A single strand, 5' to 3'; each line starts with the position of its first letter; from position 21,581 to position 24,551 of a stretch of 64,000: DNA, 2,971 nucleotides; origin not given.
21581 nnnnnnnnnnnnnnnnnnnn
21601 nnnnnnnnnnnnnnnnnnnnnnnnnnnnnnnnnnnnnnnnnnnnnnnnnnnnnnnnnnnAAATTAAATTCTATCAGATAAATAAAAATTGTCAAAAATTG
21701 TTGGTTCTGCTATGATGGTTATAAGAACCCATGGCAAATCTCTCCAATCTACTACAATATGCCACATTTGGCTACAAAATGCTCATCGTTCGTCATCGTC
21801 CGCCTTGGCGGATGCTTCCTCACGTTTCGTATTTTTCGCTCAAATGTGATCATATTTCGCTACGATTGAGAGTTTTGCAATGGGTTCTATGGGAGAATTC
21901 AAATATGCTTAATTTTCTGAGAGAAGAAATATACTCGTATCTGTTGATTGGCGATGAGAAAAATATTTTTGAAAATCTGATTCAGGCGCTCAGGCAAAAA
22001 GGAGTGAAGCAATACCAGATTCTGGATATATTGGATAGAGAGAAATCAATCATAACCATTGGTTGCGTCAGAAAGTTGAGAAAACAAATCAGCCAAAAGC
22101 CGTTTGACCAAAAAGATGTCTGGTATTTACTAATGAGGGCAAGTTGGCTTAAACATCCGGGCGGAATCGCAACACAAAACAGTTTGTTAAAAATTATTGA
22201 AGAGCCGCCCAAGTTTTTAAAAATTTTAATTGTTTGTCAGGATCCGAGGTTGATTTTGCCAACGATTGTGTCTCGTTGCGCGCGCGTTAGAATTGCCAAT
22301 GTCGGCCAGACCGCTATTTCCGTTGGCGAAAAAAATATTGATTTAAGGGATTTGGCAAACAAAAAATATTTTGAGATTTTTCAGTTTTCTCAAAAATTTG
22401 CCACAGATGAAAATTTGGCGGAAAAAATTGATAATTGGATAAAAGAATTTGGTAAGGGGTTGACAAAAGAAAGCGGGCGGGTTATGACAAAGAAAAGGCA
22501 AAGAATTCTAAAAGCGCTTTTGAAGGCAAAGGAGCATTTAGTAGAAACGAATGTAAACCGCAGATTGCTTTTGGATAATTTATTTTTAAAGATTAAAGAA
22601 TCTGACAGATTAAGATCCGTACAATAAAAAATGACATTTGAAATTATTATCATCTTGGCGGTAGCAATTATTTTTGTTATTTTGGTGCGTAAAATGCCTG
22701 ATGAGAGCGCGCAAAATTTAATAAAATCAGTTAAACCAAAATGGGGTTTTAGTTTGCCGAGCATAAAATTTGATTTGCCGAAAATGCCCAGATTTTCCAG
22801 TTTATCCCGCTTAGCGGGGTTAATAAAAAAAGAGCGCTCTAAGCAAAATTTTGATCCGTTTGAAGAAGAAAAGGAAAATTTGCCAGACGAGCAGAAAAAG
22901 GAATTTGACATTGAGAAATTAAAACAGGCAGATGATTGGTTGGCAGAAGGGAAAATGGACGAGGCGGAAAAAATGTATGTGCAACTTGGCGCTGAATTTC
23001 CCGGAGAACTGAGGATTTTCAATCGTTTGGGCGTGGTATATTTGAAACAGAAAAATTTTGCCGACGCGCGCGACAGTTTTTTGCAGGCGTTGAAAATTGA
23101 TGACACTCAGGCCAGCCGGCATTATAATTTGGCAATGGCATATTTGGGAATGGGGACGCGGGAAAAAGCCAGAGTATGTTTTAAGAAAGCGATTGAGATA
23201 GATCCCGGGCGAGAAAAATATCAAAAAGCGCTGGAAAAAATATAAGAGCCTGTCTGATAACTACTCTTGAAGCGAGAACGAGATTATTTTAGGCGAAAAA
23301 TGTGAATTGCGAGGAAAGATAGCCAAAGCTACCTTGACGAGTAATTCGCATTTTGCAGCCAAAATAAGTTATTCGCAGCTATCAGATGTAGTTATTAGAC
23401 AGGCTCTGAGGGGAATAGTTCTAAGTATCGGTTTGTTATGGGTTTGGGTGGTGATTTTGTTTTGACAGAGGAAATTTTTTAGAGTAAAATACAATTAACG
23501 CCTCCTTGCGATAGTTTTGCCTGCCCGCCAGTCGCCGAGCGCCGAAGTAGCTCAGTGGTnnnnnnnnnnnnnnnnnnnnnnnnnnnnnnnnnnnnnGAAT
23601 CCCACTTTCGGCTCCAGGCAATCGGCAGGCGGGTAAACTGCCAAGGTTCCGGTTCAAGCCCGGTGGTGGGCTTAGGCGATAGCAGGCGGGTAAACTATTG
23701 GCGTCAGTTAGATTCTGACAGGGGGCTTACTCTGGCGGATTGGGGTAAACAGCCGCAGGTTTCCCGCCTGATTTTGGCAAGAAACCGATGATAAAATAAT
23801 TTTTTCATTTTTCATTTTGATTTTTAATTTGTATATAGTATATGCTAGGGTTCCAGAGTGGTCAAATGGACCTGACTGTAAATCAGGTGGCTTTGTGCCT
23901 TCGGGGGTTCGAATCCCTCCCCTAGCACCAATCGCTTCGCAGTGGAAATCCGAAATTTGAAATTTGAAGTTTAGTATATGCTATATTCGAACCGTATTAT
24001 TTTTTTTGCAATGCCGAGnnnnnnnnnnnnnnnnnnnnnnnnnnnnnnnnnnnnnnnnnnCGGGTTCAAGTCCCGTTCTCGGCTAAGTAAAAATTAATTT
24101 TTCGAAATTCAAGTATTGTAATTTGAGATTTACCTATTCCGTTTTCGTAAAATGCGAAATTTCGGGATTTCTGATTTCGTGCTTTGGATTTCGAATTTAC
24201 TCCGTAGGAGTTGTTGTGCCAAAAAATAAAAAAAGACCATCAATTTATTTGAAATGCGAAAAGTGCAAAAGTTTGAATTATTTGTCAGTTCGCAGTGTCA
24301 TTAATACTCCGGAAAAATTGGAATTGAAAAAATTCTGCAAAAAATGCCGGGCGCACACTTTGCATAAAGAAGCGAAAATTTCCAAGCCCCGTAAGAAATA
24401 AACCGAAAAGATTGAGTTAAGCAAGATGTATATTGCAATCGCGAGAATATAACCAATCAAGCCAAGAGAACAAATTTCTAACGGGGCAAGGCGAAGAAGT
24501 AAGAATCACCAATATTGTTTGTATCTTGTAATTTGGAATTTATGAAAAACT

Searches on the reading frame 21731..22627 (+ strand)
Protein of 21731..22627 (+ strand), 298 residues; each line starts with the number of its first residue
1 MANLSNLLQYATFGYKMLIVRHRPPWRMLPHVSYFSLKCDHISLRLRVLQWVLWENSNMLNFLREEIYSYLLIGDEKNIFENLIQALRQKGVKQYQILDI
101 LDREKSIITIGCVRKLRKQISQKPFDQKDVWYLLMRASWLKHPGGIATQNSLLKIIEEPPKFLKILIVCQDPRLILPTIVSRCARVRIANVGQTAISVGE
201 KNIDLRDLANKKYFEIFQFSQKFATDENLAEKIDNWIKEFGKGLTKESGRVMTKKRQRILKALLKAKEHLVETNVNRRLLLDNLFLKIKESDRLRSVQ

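Call 4: search_protein_families(library=pfam, proteins=[window:21731-22627:+], max_evalue=0.1)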
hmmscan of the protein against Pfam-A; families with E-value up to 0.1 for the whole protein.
window:21731-22627:+ (298 aa): 2 families
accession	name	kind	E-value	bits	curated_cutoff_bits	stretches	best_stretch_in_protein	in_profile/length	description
PF13177.12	DNA_pol3_delta2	-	2e-16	60.9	27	1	98-190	71-159/161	DNA polymerase III, delta subunit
PF12976.13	DUF3860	-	0.052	14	27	0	63-119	6-64/93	Domain of Unknown Function with PDB structure (DUF3860)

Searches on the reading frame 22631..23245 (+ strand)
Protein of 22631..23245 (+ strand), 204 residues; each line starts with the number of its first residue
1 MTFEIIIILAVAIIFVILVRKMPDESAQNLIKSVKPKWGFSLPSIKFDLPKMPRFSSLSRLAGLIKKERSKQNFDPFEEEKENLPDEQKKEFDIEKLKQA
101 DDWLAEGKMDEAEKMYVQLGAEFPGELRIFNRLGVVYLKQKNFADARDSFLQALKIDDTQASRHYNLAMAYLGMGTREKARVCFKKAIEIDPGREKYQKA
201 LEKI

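Call 4: search_protein_families(library=pfam, proteins=[window:22631-23245:+], max_evalue=0.1)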
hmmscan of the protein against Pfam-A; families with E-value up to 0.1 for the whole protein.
window:22631-23245:+ (204 aa): 18 families
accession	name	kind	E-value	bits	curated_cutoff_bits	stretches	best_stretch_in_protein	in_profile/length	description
PF00515.34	TPR_1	-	2.6e-17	62.2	27.8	2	129-157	3-31/34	Tetratricopeptide repeat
PF07719.23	TPR_2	-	2.4e-16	58.9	27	2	129-158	3-32/34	Tetratricopeptide repeat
PF13181.12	TPR_8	-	1.6e-14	53.2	25.7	2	164-192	4-32/34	Tetratricopeptide repeat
PF13424.12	TPR_12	-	3.5e-12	46.8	30.1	2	128-191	4-75/77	Tetratricopeptide repeat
PF14559.12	TPR_19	-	1.3e-11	45.1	25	2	104-159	2-57/68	Tetratricopeptide repeat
PF13414.12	TPR_11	-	1.4e-09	37.9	26.8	1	136-175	3-42/42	TPR repeat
PF13174.12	TPR_6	-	2.6e-08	34.4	26.3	0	165-192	4-31/33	Tetratricopeptide repeat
PF13374.12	TPR_10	-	4.9e-08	33.2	27.5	1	128-156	3-31/42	Tetratricopeptide repeat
PF13432.12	TPR_16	-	7.3e-08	33.2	32.7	1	97-160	1-64/65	Tetratricopeptide repeat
PF13428.12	TPR_14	-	1.3e-07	32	23.5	1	165-201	5-41/44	Tetratricopeptide repeat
PF13431.12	TPR_17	-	1.9e-06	28.1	24.4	0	150-175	2-27/34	Tetratricopeptide repeat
PF13176.12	TPR_7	-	7.8e-06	26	27.9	0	132-159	4-31/36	Tetratricopeptide repeat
PF25063.1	ARM_TT21_C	-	0.0015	18.9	35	1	85-180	87-183/209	Tetratricopeptide repeat protein 21 C-terminal ARM domain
PF20225.4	DUF6584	-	0.0019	18.7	27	1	95-161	5-72/171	Family of unknown function (DUF6584)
PF23914.1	TPR_CcmH_CycH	-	0.0067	16.7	42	0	106-160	100-154/158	Cytochrome c-type biogenesis protein H TPR domain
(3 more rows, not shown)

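Call 51: find_homologous_proteins(query=window:22631-23245:+, max_evalue=1e-10)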
Query window:22631-23245:+ (204 aa): 10 proteins with E <= 1e-10 among 148 candidates.
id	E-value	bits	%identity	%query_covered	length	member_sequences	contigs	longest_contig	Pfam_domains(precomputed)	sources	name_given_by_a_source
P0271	6.9e-128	442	100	100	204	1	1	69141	PF13431.13,PF13414.13,PF13176.13,PF13428.13,PF13374.13,PF14559.13,PF00515.35,PF13424.13,PF13432.13,PF13181.13,PF07719.24,PF13174.13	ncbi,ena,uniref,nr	ncbi:MAG: response regulator receiver protein [Candidatus Berkelbacteria bacterium Licking1014_7]|un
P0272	5.8e-52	194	50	100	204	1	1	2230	PF13431.13,PF13414.13,PF13428.13,PF13374.13,PF14559.13,PF00515.35,PF13424.13,PF21033.5,PF13432.13,PF13181.13,PF07719.24,PF13174.13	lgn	-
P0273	4.0e-50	188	50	100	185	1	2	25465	PF25063.1,PF13431.13,PF23914.2,PF13414.13,PF13176.13,PF13428.13,PF13374.13,PF14559.13,PF00515.35,PF13424.13,PF21033.5,PF13432.13,PF13181.13,PF07719.24,PF13174.13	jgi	jgi:tetratricopeptide (TPR) repeat protein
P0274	5.8e-43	165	59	54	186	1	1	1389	PF13431.13,PF13414.13,PF13428.13,PF13374.13,PF14559.13,PF00515.35,PF13424.13,PF21033.5,PF13432.13,PF13181.13,PF07719.24,PF13174.13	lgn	-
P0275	6.6e-27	112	34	99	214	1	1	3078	PF13431.13,PF23914.2,PF13414.13,PF13176.13,PF13428.13,PF13374.13,PF14559.13,PF00515.35,PF13424.13,PF13432.13,PF13181.13,PF07719.24,PF13174.13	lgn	-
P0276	3.2e-22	97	42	50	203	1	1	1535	PF25063.1,PF13431.13,PF23914.2,PF13414.13,PF13428.13,PF13374.13,PF14559.13,PF00515.35,PF21033.5,PF13432.13,PF13181.13,PF07719.24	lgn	-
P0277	9.0e-21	92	32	99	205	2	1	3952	PF25063.1,PF13431.13,PF23914.2,PF13414.13,PF13176.13,PF14559.13,PF00515.35,PF13424.13,PF21033.5,PF13432.13,PF13181.13,PF07719.24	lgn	-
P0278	1.0e-18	86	36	83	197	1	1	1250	PF13431.13,PF23914.2,PF13414.13,PF13428.13,PF14559.13,PF13371.13,PF00515.35,PF12895.14,PF13424.13,PF13432.13,PF13181.13,PF07719.24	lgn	-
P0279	1.6e-18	85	31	98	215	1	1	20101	PF14559.13,PF25063.1,PF13431.13,PF13414.13,PF00515.35,PF13424.13,PF13432.13,PF13428.13,PF13181.13,PF07719.24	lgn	-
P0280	2.1e-14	72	34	46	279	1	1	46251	PF10602.16,PF03704.24,PF13414.13,PF12569.15,PF13374.13,PF07721.21,PF24575.2,PF00515.35,PF13424.13,PF13429.13,PF14561.13,PF07719.24,PF13174.13,PF25063.1,PF13431.13,PF23914.2,PF13176.13,PF13428.13,PF14559.13,PF13371.13,PF17874.8,PF12895.14,PF21033.5,PF13432.13,PF13181.13,PF10373.16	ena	-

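Call 52: find_encoding_contigs(protein=P0273, flank=10000, max_places=2)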
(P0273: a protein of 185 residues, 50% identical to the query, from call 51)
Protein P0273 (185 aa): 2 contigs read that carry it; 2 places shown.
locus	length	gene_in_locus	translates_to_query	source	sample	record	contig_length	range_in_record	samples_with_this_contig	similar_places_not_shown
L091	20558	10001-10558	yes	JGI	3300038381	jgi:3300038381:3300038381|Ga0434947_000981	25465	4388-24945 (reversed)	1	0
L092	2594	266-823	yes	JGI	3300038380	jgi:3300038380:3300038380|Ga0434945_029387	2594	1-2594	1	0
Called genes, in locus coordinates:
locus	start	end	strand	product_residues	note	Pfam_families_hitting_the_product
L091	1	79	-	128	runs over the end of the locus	-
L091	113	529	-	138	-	-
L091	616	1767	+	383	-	PF00579:tRNA-synt_1b, PF22421:SYY_C-terminal, PF01479:S4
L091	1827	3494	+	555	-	PF03485:Arg_tRNA_synt_N, PF00750:tRNA-synt_1d, PF05746:DALR_1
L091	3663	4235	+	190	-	PF18306:LDcluster4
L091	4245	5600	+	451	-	PF00753:Lactamase_B, PF23023:Anti-Pycsar_Apyc1, PF12706:Lactamase_B_2, PF16661:Lactamase_B_6, PF10996:Beta-Casp, PF07521:RMMBL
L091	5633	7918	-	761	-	-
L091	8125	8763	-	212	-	PF02163:Peptidase_M50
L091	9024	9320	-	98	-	PF13451:zf_Tbcl, PF23477:zf_Tbcl_2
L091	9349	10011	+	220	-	PF13177:DNA_pol3_delta2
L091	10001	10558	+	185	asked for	PF25063:ARM_TT21_C (weak), PF13432:TPR_16, PF14559:TPR_19 (weak), PF00515:TPR_1, PF07719:TPR_2, PF13424:TPR_12 (weak), PF14559:TPR_19 (weak), PF00515:TPR_1 (weak), +9 more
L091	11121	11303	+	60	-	PF00471:Ribosomal_L33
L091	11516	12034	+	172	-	-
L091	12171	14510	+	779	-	-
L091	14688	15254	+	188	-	PF05137:PilN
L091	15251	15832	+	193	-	-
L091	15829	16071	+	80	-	-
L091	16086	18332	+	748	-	PF05157:MshEN, PF00437:T2SSE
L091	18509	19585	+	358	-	PF00437:T2SSE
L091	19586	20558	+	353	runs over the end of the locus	PF00482:T2SSF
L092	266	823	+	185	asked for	PF25063:ARM_TT21_C (weak), PF13432:TPR_16, PF14559:TPR_19 (weak), PF00515:TPR_1, PF07719:TPR_2, PF13424:TPR_12 (weak), PF14559:TPR_19 (weak), PF00515:TPR_1 (weak), +9 more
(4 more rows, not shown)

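Call 53: find_encoding_contigs(protein=P0279, flank=10000, max_places=2)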
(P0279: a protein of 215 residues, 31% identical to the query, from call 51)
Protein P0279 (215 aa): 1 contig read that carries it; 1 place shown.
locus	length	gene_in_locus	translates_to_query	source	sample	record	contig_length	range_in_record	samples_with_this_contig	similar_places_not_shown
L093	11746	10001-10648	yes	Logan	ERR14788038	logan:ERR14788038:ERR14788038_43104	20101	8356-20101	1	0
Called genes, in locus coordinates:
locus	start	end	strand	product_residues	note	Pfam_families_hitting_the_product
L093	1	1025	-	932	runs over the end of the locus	PF00912:Transgly, PF00905:Transpeptidase, PF17957:Big_7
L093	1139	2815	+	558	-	PF00750:tRNA-synt_1d, PF05746:DALR_1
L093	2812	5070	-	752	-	-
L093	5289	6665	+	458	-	-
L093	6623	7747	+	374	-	PF00149:Metallophos (weak)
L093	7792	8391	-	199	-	PF02163:Peptidase_M50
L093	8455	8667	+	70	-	PF00830:Ribosomal_L28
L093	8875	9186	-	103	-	PF13451:zf_Tbcl, PF23477:zf_Tbcl_2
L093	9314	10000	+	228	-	PF13177:DNA_pol3_delta2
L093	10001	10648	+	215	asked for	PF25063:ARM_TT21_C (weak), PF13414:TPR_11, PF13432:TPR_16, PF14559:TPR_19 (weak), PF00515:TPR_1 (weak), PF07719:TPR_2 (weak), PF13432:TPR_16, PF14559:TPR_19 (weak), +4 more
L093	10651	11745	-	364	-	?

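Call 68: search_protein_families(library=pfam, proteins=[L091:11516-12034:+], max_evalue=0.01)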
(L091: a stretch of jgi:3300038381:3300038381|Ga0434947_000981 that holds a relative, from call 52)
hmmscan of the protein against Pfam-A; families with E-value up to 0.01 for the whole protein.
L091:11516-12034:+ (172 aa): 0 families

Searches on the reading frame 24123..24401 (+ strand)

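Call 4: search_protein_families(library=pfam, proteins=[window:24123-24401:+], max_evalue=0.1)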
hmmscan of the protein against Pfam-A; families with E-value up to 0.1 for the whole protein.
window:24123-24401:+ (92 aa): 2 families
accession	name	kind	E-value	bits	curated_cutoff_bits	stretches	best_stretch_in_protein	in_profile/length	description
PF00471.26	Ribosomal_L33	-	1.1e-16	61.3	25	1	41-85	3-47/47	Ribosomal protein L33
PF02150.21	Zn_ribbon_RPB9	-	0.034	14.5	25.2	0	70-85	2-17/36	RNA polymerases M/15 Kd subunit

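Call 5: search_protein_families(library=ncbifam, proteins=[window:24123-24401:+], max_evalue=0.1)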
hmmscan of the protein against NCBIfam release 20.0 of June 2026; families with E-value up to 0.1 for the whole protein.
window:24123-24401:+ (92 aa): 3 families
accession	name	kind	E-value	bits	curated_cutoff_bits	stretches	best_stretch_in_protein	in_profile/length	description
TIGR01023.1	rpmG_bact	equivalog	2e-17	63.2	23.95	1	35-86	4-55/56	50S ribosomal protein L33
NF001764.0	PRK00504.1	subfamily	2.6e-17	62.9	40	1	38-85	3-50/50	50S ribosomal protein L33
NF001860.2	PRK00595.1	subfamily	3.7e-13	49.4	50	1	38-85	2-49/49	50S ribosomal protein L33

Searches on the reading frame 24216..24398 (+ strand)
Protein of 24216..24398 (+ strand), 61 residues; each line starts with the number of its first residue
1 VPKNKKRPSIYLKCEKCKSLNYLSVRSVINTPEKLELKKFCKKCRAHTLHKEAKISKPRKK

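Call 50: find_encoding_contigs(protein=window:24216-24398:+, flank=8000, max_places=8)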
Protein seq(61 aa) (61 aa): no gene with exactly this product is on record in the collection.
